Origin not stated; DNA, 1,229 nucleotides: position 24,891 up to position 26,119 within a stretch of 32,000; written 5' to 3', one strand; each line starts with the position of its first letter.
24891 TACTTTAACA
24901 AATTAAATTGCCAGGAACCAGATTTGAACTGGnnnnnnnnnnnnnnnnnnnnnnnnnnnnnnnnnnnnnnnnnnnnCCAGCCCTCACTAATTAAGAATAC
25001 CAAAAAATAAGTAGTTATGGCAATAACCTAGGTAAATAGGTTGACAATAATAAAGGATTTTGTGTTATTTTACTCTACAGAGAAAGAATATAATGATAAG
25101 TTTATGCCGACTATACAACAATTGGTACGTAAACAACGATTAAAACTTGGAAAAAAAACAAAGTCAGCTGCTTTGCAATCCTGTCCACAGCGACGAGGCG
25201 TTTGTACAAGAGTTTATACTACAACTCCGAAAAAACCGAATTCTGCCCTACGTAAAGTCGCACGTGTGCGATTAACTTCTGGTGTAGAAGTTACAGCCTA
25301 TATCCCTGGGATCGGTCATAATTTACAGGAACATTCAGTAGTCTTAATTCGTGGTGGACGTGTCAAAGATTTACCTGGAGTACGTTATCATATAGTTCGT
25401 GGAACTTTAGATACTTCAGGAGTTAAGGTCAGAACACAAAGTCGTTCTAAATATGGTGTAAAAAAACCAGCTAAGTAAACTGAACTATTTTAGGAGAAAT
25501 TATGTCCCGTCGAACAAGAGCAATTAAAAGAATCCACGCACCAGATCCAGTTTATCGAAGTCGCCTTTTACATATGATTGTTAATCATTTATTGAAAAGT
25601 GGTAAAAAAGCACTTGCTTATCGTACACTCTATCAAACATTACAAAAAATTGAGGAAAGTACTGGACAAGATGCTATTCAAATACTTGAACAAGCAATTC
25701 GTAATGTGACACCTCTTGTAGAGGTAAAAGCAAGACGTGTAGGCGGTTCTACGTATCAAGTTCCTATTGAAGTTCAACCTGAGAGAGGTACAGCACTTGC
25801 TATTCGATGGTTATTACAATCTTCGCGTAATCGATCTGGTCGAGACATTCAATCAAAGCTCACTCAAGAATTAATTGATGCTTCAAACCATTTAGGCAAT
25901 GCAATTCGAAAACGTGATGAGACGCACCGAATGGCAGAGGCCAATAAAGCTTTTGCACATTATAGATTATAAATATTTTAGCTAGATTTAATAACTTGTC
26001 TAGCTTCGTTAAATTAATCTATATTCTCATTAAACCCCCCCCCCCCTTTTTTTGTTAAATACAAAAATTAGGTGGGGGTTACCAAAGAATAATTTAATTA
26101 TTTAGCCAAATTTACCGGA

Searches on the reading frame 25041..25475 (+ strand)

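Call 28: search_protein_families(library=ncbifam, proteins=[window:25041-25475:+], max_evalue=0.00001)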
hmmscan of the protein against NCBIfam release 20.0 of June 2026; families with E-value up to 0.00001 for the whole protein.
window:25041-25475:+ (145 aa): 3 families
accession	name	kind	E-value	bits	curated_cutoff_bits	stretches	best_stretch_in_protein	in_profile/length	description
TIGR00981.1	rpsL_bact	equivalog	7.3e-67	222.9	112.95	1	22-144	1-123/124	30S ribosomal protein S12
TIGR00982.1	uS12_E_A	equivalog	1.5e-12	47.4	140.2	1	32-120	23-120/139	30S ribosomal protein S12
NF003254.0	PRK04211.1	equivalog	8.8e-12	44.8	196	1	32-120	30-127/146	30S ribosomal protein S12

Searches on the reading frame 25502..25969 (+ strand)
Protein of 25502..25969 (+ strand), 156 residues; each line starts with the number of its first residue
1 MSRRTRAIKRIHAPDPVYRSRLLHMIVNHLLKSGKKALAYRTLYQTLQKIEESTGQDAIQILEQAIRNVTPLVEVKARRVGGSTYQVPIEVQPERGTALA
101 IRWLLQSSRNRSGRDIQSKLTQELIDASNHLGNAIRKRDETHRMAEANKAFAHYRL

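Call 28: search_protein_families(library=ncbifam, proteins=[window:25502-25969:+], max_evalue=0.00001)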
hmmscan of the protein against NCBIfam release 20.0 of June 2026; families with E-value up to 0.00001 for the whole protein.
window:25502-25969:+ (156 aa): 3 families
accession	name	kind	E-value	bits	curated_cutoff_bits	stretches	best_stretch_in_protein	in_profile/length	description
TIGR01029.1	rpsG_bact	equivalog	3.8e-62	208.8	135.85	1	3-155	1-153/154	30S ribosomal protein S7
NF003106.0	PRK04027.1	equivalog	2.7e-18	66.1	225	1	21-148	62-194/195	30S ribosomal protein S7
TIGR01028.1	uS7_euk_arch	equivalog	4e-17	62.5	200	1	21-149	53-186/186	30S ribosomal protein S7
